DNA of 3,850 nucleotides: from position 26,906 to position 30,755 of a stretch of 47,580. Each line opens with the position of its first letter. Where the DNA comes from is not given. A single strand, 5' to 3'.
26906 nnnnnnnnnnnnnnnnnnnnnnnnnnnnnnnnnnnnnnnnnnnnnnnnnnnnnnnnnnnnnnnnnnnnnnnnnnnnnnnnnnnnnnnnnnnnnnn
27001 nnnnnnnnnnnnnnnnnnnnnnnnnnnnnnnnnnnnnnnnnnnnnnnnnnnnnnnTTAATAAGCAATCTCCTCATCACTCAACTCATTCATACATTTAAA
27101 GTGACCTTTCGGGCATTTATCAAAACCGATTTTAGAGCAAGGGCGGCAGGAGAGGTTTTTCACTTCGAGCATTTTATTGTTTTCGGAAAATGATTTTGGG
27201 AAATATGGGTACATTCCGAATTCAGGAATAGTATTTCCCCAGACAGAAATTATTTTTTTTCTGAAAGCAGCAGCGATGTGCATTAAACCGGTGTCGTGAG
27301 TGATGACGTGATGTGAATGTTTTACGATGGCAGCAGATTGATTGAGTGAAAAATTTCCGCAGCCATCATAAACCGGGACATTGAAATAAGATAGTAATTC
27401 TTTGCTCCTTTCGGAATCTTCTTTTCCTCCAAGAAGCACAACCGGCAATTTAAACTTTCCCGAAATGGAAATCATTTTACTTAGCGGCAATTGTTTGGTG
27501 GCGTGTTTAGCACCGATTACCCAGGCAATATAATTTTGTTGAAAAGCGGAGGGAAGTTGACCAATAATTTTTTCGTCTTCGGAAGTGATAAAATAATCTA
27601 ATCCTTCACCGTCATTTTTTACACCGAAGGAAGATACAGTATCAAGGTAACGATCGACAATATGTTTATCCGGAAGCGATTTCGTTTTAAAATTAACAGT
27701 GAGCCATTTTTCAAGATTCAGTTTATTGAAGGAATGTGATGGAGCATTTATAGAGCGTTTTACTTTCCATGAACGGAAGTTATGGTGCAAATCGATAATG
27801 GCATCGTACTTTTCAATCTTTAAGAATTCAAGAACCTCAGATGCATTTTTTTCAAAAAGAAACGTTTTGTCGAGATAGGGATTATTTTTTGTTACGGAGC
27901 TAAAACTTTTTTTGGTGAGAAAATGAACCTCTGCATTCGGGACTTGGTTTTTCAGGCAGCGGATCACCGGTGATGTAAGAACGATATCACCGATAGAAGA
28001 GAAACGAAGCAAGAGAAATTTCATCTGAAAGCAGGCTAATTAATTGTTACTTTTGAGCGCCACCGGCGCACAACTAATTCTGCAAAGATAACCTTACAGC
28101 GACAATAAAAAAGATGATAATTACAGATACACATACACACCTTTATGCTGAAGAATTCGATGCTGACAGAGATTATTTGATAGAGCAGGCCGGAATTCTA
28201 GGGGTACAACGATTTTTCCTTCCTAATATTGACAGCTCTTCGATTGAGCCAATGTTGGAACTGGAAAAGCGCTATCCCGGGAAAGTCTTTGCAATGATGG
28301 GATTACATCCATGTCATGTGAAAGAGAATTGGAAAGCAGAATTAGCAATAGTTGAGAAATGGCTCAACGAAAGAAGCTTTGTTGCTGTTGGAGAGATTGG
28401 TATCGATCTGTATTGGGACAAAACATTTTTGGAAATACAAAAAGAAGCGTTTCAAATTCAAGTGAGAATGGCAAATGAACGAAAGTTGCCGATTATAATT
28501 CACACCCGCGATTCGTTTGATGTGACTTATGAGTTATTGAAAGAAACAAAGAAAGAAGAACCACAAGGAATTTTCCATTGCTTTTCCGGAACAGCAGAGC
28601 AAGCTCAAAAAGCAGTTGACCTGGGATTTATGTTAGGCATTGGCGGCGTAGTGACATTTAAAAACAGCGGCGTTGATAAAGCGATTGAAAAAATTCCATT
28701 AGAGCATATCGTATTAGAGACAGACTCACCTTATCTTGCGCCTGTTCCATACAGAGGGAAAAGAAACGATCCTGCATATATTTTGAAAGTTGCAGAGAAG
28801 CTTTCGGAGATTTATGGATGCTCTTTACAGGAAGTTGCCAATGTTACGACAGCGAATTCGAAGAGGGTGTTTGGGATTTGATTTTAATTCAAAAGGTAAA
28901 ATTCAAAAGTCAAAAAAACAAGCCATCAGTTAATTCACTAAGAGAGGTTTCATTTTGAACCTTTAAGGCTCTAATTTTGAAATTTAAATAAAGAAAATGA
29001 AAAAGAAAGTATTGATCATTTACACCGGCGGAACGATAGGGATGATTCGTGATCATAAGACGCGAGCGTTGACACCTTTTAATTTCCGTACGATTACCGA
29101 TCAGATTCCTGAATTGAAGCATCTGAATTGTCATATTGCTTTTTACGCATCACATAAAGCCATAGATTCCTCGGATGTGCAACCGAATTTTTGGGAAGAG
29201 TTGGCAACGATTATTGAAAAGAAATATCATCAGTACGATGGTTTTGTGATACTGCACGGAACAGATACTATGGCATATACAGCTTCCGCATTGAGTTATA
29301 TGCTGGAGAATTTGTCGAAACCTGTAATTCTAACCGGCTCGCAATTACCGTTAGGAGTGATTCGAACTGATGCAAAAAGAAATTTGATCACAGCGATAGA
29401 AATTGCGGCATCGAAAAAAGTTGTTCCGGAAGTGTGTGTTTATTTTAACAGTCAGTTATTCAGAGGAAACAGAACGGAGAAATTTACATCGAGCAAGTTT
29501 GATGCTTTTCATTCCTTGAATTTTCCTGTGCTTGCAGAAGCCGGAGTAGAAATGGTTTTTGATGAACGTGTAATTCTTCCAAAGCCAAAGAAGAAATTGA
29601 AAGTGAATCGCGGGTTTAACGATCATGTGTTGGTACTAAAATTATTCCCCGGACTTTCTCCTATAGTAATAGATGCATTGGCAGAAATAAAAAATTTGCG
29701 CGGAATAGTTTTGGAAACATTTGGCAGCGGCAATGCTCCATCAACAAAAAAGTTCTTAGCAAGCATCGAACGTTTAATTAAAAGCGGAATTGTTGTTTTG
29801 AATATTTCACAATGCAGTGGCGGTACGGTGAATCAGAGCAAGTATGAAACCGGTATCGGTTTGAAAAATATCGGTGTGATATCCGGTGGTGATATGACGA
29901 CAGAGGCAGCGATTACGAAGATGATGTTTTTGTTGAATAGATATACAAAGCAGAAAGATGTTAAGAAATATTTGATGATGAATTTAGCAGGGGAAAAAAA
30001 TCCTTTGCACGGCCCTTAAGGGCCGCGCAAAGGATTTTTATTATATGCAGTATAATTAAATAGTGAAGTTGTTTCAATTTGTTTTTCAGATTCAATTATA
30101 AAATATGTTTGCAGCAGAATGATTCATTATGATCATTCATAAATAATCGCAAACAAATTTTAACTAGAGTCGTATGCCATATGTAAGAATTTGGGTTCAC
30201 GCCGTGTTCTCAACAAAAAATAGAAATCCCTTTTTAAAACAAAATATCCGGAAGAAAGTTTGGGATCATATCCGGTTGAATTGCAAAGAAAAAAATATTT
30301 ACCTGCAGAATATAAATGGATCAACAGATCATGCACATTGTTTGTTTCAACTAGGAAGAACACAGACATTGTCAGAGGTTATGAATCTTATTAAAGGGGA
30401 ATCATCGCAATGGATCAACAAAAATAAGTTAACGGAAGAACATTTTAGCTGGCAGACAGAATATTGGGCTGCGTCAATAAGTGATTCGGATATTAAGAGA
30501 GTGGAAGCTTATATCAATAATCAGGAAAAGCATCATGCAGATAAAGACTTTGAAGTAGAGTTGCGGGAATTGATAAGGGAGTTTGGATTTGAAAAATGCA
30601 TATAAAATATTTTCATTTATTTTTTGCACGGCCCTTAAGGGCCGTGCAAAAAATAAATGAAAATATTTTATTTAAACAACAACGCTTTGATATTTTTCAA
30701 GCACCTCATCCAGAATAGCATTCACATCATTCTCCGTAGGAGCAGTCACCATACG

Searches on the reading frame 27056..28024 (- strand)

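Call 18: search_protein_families(library=pfam, proteins=[window:27056-28024:-])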
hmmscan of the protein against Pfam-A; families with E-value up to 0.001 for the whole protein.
window:27056-28024:- (322 aa): 1 family
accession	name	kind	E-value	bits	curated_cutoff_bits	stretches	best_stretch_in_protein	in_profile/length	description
PF01075.23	Glyco_transf_9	-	2.6e-23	83.1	22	1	68-298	8-238/247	Glycosyltransferase family 9 (heptosyltransferase)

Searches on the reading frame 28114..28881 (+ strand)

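Call 18: search_protein_families(library=pfam, proteins=[window:28114-28881:+])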
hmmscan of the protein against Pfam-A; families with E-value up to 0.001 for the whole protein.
window:28114-28881:+ (255 aa): 1 family
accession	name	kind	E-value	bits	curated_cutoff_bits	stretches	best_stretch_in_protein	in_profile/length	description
PF01026.27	TatD_DNase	-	5.4e-78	262.3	27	1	4-254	1-253/253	TatD related DNase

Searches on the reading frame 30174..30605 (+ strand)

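Call 28: search_protein_families(library=ncbifam, proteins=[window:30174-30605:+], max_evalue=0.01)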
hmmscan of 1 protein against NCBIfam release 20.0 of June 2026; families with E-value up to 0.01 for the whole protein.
window:30174-30605:+ (143 aa): 2 families
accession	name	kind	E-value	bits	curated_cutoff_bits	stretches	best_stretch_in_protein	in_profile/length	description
NF033573.1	transpos_IS200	equivalog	3.2e-18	66.1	55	1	5-116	10-126/126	IS200/IS605 family transposase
NF047646.1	REP_Tyr_transpos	equivalog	7.9e-10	38.8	80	1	13-115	17-128/146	REP-associated tyrosine transposase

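Call 29: search_protein_families(library=pfam, proteins=[window:30174-30605:+], max_evalue=0.01)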
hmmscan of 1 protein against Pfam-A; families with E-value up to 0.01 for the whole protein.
window:30174-30605:+ (143 aa): 1 family
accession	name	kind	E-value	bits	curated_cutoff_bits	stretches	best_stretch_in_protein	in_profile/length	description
PF01797.21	Y1_Tnp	-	3.4e-27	95.4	23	1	5-117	4-121/121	Transposase IS200 like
